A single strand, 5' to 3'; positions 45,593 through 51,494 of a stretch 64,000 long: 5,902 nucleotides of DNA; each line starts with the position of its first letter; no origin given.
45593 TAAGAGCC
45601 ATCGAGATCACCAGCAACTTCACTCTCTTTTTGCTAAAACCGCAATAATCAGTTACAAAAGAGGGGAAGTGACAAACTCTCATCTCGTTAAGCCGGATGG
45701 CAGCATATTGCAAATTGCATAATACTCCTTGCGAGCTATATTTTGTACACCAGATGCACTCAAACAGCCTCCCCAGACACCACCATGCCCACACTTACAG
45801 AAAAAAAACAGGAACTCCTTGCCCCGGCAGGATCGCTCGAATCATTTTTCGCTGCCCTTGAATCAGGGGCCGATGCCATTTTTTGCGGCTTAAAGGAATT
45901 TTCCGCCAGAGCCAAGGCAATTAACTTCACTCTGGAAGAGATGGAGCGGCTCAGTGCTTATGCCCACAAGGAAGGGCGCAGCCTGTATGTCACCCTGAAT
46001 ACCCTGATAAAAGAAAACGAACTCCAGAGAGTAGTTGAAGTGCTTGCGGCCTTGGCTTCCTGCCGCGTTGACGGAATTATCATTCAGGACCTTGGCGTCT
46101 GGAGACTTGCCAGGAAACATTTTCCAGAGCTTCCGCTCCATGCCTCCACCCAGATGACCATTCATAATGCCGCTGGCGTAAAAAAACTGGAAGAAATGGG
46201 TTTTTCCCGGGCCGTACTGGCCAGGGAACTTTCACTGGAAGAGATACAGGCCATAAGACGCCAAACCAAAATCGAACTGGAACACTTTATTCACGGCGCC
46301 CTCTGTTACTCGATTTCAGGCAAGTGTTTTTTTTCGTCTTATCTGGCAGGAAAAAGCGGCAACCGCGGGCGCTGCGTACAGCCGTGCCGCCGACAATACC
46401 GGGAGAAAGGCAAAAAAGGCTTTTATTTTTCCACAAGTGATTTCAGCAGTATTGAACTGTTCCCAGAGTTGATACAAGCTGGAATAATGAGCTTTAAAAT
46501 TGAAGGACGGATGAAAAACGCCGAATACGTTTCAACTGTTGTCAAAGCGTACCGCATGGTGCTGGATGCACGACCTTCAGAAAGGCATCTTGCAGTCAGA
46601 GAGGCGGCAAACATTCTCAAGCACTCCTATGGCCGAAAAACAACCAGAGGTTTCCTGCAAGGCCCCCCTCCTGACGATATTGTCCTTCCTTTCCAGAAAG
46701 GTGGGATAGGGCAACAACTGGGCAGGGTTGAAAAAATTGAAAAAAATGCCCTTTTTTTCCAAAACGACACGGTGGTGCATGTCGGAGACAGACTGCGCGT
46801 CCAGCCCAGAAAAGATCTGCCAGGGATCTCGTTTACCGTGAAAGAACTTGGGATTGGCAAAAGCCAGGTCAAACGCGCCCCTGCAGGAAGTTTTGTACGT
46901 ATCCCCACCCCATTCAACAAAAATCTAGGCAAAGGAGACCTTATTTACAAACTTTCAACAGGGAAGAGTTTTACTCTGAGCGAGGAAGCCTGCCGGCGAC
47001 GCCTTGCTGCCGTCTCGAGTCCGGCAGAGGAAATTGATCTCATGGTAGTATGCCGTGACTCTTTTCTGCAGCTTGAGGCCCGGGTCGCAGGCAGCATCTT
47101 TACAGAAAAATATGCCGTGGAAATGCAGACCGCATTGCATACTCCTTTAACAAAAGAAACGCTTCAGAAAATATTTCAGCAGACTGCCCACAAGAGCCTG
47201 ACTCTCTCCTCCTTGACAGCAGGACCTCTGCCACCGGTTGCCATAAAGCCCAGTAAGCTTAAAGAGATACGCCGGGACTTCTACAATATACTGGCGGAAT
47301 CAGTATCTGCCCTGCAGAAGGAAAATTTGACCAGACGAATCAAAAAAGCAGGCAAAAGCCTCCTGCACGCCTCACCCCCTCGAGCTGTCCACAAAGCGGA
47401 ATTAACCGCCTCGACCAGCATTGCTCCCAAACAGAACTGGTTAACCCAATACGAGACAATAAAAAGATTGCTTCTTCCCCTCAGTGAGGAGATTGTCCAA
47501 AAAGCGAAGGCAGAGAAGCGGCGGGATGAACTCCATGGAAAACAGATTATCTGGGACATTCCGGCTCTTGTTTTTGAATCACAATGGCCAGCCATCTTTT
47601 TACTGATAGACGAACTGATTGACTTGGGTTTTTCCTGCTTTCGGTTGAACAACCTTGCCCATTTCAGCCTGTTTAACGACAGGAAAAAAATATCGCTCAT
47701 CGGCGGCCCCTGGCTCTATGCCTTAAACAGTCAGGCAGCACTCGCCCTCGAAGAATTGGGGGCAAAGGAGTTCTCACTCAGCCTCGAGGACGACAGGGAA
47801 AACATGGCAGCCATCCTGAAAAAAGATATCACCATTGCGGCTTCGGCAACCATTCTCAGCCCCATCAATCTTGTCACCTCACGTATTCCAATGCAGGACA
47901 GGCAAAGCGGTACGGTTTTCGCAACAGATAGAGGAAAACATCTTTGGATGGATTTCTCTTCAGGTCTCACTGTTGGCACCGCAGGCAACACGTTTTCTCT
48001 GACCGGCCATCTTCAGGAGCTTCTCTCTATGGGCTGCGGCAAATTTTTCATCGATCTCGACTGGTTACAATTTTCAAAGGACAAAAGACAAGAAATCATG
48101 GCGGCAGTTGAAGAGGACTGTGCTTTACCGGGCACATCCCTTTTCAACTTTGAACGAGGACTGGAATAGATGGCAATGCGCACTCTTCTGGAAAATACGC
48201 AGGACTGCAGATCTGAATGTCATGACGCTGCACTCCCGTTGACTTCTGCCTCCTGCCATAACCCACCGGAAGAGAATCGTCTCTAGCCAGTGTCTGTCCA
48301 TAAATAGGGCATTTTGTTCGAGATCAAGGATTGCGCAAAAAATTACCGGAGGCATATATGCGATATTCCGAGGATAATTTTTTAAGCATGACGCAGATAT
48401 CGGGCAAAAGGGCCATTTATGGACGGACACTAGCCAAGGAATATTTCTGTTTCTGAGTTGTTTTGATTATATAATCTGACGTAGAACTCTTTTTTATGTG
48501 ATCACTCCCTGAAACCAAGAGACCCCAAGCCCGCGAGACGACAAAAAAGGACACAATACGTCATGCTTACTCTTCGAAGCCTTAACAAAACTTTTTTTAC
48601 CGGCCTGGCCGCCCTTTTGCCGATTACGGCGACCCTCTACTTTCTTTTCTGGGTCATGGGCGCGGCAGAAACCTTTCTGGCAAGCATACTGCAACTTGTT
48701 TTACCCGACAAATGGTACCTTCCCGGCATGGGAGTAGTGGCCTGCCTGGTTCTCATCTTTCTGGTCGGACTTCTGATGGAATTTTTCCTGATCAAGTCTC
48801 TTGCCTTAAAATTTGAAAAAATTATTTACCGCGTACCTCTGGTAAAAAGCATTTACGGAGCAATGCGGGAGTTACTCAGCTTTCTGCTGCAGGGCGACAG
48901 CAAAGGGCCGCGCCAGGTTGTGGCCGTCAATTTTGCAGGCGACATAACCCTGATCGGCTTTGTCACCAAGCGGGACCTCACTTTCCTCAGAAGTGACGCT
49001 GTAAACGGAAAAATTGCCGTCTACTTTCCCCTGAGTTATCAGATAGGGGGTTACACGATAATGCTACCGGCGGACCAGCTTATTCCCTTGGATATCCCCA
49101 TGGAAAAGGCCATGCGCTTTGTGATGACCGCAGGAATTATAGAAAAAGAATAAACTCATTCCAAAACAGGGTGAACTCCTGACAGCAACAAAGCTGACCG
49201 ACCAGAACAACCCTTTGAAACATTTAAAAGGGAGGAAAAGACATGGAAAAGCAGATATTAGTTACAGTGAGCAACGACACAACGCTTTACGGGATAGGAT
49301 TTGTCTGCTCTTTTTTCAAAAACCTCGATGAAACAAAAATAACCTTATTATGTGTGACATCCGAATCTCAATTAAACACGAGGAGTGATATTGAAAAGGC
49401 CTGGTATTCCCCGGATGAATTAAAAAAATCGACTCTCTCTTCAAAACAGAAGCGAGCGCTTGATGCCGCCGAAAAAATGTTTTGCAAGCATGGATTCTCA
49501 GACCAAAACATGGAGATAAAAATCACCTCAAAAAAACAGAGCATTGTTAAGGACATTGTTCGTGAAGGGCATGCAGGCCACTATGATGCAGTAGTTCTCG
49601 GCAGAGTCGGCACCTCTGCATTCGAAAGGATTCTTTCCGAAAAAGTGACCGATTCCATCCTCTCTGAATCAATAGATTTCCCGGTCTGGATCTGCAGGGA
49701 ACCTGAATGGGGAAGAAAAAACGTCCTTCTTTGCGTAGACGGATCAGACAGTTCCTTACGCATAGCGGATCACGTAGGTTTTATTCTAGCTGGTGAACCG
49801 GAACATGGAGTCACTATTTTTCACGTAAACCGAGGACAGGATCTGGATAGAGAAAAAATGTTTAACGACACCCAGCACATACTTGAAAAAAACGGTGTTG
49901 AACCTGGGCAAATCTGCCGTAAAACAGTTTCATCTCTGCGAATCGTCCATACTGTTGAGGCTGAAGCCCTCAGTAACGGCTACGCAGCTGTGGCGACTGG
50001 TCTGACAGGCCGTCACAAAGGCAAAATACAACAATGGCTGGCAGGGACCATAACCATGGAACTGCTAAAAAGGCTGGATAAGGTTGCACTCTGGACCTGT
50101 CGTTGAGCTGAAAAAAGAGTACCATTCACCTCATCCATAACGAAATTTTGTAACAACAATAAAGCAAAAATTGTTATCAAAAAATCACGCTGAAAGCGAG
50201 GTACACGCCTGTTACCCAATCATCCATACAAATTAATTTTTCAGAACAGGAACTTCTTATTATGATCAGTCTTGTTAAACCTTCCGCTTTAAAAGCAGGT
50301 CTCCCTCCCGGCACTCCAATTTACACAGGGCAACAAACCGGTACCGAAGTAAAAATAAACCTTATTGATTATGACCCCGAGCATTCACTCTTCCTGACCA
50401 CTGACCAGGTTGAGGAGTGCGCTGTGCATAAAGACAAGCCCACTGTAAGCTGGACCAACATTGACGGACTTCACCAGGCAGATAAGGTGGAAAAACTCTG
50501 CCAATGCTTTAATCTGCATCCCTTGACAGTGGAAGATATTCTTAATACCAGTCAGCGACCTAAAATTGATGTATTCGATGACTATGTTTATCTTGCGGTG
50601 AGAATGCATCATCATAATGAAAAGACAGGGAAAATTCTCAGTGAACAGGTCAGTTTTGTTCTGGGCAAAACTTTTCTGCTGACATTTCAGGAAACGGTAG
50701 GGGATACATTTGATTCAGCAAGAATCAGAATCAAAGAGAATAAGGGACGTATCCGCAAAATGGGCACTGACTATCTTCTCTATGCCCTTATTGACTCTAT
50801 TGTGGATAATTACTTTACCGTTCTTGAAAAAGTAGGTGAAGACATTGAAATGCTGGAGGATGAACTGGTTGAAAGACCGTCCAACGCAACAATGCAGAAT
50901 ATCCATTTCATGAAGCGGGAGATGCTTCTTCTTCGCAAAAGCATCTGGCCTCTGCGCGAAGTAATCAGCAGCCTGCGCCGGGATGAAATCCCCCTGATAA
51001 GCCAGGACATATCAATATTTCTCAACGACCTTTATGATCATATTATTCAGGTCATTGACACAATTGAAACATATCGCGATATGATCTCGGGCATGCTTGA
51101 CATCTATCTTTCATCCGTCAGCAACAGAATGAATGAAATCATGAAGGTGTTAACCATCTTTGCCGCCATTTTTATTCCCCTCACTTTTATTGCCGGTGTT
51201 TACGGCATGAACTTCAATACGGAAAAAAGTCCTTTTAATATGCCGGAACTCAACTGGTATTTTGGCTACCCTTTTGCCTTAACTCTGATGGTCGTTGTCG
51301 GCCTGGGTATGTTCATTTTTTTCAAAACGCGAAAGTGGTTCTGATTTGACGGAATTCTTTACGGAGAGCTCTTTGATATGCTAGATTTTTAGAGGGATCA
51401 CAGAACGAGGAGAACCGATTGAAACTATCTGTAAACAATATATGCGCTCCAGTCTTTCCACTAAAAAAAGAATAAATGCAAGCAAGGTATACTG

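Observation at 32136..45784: A+T-rich ~13 kb island: a sigma-54- and c-di-GMP-wired secreted-protein module with PEP-CTERM-like cargo but no exosortase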

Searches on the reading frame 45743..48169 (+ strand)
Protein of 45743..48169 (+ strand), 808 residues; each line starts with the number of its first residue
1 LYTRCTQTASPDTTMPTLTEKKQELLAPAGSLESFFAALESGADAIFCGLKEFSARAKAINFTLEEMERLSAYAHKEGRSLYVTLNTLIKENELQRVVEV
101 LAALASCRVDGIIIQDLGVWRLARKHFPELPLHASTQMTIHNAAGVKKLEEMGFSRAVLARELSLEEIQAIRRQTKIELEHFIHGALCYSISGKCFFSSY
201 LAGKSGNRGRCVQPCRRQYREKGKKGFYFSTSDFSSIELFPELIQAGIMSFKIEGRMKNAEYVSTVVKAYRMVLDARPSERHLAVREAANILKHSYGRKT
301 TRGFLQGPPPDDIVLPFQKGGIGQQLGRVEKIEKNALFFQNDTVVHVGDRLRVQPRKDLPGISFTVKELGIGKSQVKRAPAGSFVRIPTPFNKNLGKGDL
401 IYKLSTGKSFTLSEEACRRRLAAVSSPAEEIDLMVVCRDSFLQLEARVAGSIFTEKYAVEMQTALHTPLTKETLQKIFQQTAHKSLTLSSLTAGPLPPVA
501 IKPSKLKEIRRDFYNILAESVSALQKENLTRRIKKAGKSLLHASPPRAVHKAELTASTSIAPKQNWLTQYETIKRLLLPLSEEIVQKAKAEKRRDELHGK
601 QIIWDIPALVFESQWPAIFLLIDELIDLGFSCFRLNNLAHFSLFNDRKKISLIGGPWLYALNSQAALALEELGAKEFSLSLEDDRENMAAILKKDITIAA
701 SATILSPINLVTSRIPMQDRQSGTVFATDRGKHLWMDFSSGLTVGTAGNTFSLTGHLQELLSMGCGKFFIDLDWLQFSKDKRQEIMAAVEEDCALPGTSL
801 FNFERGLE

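Call 8: search_protein_families(library=pfam, proteins=[window:45743-48169:+], max_evalue=0.0001)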
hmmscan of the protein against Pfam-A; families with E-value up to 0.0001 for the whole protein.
window:45743-48169:+ (808 aa): 2 families
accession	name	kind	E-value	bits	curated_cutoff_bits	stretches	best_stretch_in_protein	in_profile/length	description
PF01136.24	Peptidase_U32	-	3.9e-76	255.8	22.4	1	95-309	2-231/233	Peptidase family U32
PF12392.13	DUF3656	-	4.8e-06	27.7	22.1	1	432-520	26-107/109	Collagenase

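Call 78: list_cluster_members(proteins=[window:45785-48169:+, window:34773-36152:+, window:37386-39938:+, window:41148-42023:+, window:20067-21611:-])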
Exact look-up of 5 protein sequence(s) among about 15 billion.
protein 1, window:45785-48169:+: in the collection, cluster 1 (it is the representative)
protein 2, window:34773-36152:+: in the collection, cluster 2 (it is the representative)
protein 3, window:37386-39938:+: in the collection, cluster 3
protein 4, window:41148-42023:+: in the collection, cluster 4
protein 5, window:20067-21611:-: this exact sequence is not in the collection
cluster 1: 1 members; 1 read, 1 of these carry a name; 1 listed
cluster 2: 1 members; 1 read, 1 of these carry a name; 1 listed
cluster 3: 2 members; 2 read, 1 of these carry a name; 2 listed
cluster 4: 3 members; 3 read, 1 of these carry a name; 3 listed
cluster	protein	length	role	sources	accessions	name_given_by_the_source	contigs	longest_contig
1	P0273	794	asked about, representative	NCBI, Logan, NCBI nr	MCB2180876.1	MAG: U32 family peptidase [Desulfobulbaceae bacterium] | U32 family peptidase [Desulfobulbaceae bacterium]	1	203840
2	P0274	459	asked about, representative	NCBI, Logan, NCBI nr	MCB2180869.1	MAG: sigma-54 dependent transcriptional regulator [Desulfobulbaceae bacterium] | sigma-54 dependent transcriptional regulator [Desulfobulbaceae bacterium]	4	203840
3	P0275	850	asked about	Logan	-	-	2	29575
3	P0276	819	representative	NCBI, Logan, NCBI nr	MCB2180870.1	MAG: S8 family serine peptidase [Desulfobulbaceae bacterium] | S8 family serine peptidase [Desulfobulbaceae bacterium]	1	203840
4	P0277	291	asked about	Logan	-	-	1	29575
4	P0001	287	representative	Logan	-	-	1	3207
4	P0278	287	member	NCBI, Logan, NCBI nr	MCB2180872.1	MAG: hypothetical protein KQH63_02465 [Desulfobulbaceae bacterium] | hypothetical protein [Desulfobulbaceae bacterium]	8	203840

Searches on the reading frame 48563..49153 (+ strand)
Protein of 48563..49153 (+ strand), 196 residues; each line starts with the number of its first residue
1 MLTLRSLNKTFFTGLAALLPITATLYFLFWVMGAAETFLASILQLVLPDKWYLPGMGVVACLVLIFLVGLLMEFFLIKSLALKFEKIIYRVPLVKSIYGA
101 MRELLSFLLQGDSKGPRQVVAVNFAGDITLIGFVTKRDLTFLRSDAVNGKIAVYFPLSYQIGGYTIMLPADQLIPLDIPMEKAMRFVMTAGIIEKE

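Call 8: search_protein_families(library=pfam, proteins=[window:48563-49153:+], max_evalue=0.0001)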
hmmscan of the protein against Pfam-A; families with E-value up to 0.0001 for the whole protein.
window:48563-49153:+ (196 aa): 1 family
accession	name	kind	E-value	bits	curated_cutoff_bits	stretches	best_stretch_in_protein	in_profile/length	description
PF04367.18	DUF502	-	4.1e-22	78.5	23.8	1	60-163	2-107/107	Protein of unknown function (DUF502)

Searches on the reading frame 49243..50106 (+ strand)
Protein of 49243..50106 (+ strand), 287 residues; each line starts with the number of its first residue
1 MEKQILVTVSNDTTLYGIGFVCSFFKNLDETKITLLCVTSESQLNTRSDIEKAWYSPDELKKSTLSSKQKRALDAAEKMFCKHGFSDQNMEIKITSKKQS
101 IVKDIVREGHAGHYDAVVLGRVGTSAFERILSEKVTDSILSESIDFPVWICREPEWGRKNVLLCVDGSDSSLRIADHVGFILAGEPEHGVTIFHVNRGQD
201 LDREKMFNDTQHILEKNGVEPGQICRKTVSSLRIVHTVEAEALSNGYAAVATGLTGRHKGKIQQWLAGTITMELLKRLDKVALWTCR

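Call 8: search_protein_families(library=pfam, proteins=[window:49243-50106:+], max_evalue=0.0001)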
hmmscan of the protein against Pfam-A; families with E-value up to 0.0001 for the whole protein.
window:49243-50106:+ (287 aa): 1 family
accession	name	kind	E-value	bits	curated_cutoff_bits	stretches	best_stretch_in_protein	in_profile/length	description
PF00582.32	Usp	-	1.5e-11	45.5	24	1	3-152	3-141/141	Universal stress protein family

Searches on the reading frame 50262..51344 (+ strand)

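Call 8: search_protein_families(library=pfam, proteins=[window:50262-51344:+], max_evalue=0.0001)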
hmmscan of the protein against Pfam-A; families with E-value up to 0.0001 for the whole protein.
window:50262-51344:+ (360 aa): 1 family
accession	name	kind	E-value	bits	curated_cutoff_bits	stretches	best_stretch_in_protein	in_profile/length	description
PF01544.23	CorA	-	3.9e-72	243.5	27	1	62-355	4-291/292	CorA-like Mg2+ transporter protein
